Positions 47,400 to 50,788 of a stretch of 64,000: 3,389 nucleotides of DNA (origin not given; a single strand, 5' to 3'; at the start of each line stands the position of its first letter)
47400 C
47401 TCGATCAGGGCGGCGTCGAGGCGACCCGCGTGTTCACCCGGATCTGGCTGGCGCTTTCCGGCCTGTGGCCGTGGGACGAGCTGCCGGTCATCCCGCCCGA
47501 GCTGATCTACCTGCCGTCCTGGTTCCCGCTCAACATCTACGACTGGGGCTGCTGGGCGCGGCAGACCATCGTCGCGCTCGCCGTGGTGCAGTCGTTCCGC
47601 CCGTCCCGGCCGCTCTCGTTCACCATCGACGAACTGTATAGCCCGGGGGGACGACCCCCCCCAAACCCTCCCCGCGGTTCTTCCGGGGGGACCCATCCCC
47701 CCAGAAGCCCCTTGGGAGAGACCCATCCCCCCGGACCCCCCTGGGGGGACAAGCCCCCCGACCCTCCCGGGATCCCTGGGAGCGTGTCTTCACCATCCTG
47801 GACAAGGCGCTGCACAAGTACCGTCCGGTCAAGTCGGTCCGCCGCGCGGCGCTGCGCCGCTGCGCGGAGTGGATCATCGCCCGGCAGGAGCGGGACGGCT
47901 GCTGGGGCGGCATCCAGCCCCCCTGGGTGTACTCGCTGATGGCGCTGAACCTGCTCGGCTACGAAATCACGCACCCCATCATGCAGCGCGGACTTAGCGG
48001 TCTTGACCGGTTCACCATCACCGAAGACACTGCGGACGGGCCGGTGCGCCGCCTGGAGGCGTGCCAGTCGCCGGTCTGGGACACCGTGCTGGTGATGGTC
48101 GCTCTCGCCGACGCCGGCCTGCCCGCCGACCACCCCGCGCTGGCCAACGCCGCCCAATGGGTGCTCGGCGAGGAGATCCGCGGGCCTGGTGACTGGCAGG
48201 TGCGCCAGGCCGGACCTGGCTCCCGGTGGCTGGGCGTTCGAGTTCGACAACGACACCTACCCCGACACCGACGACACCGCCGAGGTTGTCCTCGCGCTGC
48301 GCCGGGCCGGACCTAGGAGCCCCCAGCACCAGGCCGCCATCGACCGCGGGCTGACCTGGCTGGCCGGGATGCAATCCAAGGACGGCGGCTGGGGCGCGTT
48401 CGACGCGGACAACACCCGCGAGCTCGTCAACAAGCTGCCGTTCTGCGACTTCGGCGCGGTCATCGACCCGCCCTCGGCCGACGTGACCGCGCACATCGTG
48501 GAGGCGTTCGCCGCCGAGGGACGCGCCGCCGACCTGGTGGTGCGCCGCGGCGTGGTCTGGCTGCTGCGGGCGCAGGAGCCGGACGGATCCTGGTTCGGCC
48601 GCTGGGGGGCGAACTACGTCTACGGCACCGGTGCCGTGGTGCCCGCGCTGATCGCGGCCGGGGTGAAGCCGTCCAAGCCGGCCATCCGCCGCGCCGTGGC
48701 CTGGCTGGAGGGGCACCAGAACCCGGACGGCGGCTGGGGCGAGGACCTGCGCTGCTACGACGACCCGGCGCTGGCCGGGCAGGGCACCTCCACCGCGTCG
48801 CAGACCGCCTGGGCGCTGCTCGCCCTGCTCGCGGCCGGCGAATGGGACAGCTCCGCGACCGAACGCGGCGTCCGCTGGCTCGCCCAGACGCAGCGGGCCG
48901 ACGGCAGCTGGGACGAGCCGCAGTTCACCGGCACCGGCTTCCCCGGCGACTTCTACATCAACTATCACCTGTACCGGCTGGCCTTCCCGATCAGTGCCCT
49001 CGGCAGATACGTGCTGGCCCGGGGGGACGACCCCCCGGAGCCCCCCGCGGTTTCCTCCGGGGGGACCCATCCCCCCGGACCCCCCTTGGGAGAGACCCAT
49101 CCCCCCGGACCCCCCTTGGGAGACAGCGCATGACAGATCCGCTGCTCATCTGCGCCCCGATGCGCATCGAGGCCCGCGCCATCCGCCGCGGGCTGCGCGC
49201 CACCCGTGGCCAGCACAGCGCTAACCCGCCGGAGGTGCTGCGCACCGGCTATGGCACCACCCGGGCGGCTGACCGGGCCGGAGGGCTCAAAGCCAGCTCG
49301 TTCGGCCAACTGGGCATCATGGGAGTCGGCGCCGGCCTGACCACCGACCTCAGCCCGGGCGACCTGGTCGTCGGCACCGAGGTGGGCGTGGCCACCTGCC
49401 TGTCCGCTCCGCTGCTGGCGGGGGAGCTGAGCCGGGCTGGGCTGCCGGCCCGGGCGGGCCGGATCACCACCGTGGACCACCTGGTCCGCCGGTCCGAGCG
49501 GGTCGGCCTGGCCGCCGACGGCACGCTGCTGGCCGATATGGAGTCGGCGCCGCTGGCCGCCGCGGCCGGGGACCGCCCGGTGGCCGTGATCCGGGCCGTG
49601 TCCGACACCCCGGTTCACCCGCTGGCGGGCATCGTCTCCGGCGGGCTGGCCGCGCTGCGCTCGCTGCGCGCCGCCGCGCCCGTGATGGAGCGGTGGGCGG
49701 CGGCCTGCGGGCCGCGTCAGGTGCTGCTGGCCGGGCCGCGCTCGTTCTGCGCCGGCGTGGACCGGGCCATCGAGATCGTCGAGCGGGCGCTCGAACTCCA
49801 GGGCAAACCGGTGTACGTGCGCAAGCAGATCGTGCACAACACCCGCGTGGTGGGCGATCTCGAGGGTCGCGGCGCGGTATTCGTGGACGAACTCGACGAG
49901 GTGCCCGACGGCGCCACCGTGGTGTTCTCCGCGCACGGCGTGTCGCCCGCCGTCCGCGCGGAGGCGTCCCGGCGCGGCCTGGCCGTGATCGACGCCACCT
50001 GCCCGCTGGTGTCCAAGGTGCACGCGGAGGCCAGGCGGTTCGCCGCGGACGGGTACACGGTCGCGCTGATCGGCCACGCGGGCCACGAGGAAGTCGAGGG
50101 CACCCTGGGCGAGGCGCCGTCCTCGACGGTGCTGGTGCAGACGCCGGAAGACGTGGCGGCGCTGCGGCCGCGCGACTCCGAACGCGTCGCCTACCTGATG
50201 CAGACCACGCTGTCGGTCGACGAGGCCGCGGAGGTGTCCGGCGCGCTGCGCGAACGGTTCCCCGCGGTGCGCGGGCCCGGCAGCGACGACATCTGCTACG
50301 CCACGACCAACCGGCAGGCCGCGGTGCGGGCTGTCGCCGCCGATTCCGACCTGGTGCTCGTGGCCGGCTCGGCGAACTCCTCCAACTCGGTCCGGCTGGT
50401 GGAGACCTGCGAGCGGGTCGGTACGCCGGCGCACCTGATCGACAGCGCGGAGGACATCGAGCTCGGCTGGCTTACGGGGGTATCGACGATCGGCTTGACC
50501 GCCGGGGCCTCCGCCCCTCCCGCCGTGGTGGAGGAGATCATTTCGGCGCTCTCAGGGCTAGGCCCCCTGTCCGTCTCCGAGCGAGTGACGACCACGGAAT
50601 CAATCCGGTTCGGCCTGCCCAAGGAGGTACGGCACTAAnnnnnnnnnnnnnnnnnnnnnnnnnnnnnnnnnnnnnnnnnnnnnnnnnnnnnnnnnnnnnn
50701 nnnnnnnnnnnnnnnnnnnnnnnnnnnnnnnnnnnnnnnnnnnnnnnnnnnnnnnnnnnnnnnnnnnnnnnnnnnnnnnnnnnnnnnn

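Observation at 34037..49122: Family of G6/C6-hairpin repeat elements (core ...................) concentrated in and around the hopanoid cluster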

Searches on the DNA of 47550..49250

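Call 66: search_rna_families(source=window, start=47550, end=49250, threshold=evalue, max_evalue=5)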
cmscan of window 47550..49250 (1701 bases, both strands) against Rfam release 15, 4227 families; matches with E-value up to 5: 8.
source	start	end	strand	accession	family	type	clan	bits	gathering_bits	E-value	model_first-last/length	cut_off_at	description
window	49019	49075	+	RF01068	Guanidine-II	Cis-reg; riboswitch;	-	25.5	32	0.014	1-48/48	no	Guanidine-II riboswitch aptamer (mini-ykkC)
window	47645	47669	+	RF01785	blv_FSE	Cis-reg; frameshift_element;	-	24.5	34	0.05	1-27/27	no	ribosomal frameshift site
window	47641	47706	-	RF00963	mir-642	Gene; miRNA;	-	23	90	0.45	1-83/83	no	mir-642 microRNA precursor family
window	47682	47742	-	RF01686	Acido-1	Gene; sRNA;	-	22.7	50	0.12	1-64/64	no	Acido-1 RNA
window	49056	49116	-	RF01686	Acido-1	Gene; sRNA;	-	22.2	50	0.17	1-64/64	no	Acido-1 RNA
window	48508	48563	+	RF02136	HTT-AS1_3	Gene; lncRNA;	-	18.3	70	1.2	1-60/60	no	HTT antisense RNA 1 conserved region 3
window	47645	47685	+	RF01068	Guanidine-II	Cis-reg; riboswitch;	-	17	32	1.5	1-48/48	no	Guanidine-II riboswitch aptamer (mini-ykkC)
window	47743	47757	+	RF03092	Ocean-VII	Gene; sRNA;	-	12.5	53.5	2.4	21-35/41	no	Ocean-VII RNA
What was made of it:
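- On Guanidine-II riboswitch (RF01068): The window scores 25.5 and 17 bits against a threshold of 32, and the second hairpins have ACCCAT loops (call 66).
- Closest known: Guanidine-II riboswitch, mini-ykkC. Different: The window scores are below threshold (call 66).
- The copy at 49019-49075 scores 25.5 bits against the Rfam Guanidine-II model (call 66).
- Tried and rejected: At permissive thresholds there are only sub-threshold hits: Guanidine-II, a viral frameshift element and Acido-1 (call 66).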

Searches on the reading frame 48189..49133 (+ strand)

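Call 61: search_protein_families(library=pfam, proteins=[window:48189-49133:+], max_evalue=0.00001)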
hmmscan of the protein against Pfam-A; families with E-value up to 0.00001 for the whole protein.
window:48189-49133:+ (314 aa): 3 families
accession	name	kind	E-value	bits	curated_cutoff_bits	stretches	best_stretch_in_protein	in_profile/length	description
PF13243.12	SQHop_cyclase_C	-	9.1e-118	393.3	26.1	1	6-274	47-317/319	Squalene-hopene cyclase C-terminal domain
PF13249.12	SQHop_cyclase_N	-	2.5e-11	43.8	26.2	0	120-184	3-65/291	Squalene-hopene cyclase N-terminal domain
PF07678.20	TED_complement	-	5.5e-08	32.7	22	0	163-216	113-165/312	A-macroglobulin TED domain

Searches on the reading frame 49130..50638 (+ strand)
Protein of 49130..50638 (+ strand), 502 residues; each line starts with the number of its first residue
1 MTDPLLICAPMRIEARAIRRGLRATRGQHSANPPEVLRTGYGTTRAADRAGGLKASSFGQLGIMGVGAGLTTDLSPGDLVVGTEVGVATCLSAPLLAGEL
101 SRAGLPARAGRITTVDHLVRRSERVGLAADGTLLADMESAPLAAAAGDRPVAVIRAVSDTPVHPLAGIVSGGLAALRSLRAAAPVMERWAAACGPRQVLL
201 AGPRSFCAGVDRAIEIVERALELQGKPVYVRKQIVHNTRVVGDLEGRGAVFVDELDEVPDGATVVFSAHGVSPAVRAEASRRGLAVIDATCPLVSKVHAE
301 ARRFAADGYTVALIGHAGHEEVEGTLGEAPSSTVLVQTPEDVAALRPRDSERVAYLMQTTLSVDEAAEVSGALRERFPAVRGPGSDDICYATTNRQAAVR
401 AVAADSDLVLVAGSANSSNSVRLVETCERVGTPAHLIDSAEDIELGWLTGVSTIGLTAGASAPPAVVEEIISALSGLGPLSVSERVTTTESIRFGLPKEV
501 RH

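Call 61: search_protein_families(library=pfam, proteins=[window:49130-50638:+], max_evalue=0.00001)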
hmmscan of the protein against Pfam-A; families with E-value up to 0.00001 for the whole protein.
window:49130-50638:+ (502 aa): 2 families
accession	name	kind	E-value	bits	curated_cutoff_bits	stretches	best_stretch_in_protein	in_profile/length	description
PF02401.23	LYTB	-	4.4e-93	311.9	24.5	1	198-474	1-266/267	LytB protein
PF01048.26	PNP_UDP_1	-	1.8e-07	31.3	25.1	0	17-160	27-199/233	Phosphorylase superfamily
